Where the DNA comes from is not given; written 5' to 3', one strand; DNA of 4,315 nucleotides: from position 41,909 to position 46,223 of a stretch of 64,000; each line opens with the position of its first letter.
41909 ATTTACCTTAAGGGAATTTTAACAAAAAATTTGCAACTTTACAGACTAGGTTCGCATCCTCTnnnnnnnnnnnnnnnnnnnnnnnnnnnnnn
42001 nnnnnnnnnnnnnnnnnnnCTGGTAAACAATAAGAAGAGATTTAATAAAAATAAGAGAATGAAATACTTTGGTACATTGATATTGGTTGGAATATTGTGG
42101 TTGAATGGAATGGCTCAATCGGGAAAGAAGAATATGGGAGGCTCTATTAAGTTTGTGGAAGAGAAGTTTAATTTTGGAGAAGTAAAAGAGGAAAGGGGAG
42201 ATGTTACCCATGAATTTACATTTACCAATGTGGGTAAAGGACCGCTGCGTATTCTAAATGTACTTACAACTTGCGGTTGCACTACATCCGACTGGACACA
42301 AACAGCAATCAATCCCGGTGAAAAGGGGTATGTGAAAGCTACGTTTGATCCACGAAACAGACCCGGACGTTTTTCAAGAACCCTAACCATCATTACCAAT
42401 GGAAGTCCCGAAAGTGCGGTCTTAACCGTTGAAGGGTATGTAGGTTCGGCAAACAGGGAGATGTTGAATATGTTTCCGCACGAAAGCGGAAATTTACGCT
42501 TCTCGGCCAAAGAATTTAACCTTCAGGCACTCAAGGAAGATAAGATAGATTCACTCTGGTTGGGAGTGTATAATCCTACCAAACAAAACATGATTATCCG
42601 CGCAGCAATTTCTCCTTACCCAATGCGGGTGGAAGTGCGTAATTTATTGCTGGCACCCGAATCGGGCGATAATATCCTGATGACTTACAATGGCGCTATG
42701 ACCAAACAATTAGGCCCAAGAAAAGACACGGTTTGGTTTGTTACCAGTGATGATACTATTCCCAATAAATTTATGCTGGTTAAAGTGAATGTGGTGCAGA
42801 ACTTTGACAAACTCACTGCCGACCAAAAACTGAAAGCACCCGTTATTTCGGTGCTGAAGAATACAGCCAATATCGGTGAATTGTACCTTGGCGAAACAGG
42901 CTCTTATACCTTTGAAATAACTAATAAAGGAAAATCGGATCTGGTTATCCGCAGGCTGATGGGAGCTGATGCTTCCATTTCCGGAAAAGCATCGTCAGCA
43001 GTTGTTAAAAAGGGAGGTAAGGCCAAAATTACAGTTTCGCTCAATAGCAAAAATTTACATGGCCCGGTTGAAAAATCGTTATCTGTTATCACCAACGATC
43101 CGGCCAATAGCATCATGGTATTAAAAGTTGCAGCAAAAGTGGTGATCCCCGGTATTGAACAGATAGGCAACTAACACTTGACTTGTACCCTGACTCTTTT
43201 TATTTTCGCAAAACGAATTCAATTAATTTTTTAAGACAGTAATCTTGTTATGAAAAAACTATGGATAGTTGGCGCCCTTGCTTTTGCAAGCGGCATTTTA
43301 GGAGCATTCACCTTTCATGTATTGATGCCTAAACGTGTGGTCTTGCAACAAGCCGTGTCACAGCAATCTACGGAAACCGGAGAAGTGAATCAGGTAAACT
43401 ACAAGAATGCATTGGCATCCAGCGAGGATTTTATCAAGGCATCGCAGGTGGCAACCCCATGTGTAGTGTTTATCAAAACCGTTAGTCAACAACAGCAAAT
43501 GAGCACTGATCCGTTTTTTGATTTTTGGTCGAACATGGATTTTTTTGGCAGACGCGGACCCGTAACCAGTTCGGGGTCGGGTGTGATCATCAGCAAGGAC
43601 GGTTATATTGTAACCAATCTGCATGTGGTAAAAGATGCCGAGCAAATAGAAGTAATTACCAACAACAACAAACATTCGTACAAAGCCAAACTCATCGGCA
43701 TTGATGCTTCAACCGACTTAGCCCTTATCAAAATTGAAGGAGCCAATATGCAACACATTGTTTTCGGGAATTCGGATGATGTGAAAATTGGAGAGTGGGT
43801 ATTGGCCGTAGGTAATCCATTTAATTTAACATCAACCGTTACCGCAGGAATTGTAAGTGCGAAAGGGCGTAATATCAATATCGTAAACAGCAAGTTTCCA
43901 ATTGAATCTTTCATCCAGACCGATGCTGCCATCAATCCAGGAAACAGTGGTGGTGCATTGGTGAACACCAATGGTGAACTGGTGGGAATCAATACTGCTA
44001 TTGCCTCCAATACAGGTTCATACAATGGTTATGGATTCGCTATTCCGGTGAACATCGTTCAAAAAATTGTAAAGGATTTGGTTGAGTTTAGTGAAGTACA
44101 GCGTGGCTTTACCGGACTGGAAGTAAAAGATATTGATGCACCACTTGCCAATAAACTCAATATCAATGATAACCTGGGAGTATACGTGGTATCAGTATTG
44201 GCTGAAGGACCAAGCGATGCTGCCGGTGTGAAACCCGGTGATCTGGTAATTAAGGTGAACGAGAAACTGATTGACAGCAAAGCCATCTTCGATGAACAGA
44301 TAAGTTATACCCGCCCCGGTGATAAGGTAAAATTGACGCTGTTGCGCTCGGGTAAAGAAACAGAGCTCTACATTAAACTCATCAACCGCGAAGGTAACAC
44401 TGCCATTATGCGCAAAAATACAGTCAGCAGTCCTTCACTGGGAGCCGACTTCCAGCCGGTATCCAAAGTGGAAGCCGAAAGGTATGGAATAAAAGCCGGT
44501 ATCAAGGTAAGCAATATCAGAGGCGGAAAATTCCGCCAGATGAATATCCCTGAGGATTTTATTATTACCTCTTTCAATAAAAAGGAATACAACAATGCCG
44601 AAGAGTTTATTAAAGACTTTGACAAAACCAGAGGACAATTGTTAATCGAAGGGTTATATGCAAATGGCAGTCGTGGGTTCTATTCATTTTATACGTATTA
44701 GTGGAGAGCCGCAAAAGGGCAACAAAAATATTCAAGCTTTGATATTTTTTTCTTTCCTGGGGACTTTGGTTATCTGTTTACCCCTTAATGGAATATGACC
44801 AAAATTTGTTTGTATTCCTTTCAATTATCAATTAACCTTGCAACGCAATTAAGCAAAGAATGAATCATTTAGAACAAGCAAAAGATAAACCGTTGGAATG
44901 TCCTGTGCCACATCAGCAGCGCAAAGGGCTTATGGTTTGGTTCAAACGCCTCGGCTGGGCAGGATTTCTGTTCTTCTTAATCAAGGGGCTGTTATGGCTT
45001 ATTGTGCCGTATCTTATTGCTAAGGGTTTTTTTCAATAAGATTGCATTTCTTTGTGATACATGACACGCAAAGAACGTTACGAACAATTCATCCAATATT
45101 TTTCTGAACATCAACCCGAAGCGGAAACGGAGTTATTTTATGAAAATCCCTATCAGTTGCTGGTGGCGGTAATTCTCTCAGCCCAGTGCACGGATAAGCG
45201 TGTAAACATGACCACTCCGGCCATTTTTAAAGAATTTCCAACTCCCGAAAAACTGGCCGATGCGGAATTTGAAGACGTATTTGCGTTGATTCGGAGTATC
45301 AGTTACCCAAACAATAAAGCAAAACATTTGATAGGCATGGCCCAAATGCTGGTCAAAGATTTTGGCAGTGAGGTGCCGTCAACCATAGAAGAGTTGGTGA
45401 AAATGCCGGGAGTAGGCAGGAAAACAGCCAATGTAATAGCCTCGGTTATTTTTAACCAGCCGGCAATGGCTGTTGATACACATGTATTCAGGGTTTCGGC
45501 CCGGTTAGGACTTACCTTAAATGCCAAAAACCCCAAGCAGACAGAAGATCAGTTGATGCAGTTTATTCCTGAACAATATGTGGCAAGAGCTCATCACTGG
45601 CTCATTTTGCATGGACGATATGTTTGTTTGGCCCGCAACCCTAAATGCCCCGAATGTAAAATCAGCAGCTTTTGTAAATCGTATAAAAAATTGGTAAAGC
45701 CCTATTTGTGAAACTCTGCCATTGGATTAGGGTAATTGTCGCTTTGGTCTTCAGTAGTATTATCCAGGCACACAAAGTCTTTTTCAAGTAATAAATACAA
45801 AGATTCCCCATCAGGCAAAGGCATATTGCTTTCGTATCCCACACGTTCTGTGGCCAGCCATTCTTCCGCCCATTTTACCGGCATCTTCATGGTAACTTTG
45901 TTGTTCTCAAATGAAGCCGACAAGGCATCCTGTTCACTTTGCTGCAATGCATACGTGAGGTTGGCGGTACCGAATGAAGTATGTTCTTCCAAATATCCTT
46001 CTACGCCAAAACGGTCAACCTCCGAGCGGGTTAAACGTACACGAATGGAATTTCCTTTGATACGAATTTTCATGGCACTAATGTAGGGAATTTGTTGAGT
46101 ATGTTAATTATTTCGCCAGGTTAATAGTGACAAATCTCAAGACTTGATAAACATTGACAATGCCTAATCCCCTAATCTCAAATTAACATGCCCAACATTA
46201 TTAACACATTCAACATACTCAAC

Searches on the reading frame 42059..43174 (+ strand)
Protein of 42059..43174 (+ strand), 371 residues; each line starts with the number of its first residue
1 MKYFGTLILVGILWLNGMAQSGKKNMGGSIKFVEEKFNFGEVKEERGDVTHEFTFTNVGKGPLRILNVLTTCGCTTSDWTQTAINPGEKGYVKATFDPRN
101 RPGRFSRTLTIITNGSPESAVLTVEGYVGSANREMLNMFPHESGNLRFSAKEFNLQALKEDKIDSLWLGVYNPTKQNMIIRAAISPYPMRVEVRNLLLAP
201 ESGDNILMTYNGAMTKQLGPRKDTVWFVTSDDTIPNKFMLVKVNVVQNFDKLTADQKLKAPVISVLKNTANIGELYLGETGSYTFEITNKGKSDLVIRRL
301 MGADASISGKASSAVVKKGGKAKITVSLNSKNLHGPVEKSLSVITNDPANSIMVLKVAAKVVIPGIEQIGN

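Call 36: search_protein_families(library=pfam, proteins=[window:42059-43174:+], max_evalue=0.00001)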
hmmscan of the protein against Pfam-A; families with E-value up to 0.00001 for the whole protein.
window:42059-43174:+ (371 aa): 2 families
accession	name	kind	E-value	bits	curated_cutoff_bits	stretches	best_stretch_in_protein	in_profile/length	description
PF07610.17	DUF1573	-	7.3e-48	161.1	26.1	2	30-128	1-98/98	Protein of unknown function (DUF1573)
PF22544.2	HYDIN_VesB_CFA65-like_Ig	-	2.8e-35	121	25.5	2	30-126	3-99/100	HYDIN/CFA65/VesB-like, Ig-like domain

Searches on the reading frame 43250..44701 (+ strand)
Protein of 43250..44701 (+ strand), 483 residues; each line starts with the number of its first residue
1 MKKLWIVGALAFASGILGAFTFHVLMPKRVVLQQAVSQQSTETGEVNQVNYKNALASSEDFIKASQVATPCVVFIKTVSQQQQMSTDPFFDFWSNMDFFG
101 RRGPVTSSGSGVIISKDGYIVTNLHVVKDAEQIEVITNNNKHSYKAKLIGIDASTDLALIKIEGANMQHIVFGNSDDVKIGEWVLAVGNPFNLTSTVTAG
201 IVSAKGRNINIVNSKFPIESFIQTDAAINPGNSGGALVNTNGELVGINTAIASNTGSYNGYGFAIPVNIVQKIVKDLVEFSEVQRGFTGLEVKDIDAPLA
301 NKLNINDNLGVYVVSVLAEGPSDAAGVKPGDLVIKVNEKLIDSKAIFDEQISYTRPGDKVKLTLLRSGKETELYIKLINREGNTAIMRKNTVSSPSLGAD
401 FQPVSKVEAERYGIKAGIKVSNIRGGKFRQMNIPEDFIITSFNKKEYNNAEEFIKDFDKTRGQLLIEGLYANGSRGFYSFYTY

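Call 38: search_protein_families(library=pfam, proteins=[window:43250-44701:+], max_evalue=0.00001)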
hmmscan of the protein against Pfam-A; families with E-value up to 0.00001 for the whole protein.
window:43250-44701:+ (483 aa): 4 families
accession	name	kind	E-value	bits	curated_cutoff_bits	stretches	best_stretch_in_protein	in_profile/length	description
PF13365.12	Trypsin_2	-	2.2e-33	116.5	27.6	1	109-247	1-144/144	Trypsin-like peptidase domain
PF00089.32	Trypsin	-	5.2e-22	79.2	20.6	1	109-273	27-219/220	Trypsin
PF13180.12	PDZ_2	-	3.1e-16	59.9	27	1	304-377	12-80/80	PDZ domain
PF00595.29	PDZ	-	3.4e-06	27.8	23.2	0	284-364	8-80/81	PDZ domain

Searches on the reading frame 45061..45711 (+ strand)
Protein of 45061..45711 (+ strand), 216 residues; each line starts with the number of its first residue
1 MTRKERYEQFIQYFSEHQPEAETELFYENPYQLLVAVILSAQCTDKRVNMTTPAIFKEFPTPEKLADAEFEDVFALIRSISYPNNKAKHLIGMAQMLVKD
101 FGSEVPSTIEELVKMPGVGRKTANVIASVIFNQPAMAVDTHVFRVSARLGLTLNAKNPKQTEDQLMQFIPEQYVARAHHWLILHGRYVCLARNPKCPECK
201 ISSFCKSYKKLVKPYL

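Call 38: search_protein_families(library=pfam, proteins=[window:45061-45711:+], max_evalue=0.00001)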
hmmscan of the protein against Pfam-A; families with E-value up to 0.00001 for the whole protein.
window:45061-45711:+ (216 aa): 2 families
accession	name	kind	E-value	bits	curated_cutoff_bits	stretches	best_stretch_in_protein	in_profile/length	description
PF00730.31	HhH-GPD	-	5.9e-27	94.6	26.2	1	35-170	1-107/108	HhH-GPD superfamily base excision DNA repair protein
PF00633.29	HHH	-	9.5e-08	32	24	1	101-128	2-29/30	Helix-hairpin-helix motif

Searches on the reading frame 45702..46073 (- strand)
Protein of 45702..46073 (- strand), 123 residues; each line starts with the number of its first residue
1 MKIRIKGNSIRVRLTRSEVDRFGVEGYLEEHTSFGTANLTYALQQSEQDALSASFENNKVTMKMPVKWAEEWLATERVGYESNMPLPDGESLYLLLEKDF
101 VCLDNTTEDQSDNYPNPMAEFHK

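Call 38: search_protein_families(library=pfam, proteins=[window:45702-46073:-], max_evalue=0.00001)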
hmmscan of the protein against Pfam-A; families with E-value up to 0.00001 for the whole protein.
window:45702-46073:- (123 aa): 1 family
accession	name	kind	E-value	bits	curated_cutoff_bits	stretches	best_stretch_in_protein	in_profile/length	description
PF22668.1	DUF7009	-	3.3e-46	156.9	27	1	1-117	1-118/119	Family of unknown function (DUF7009)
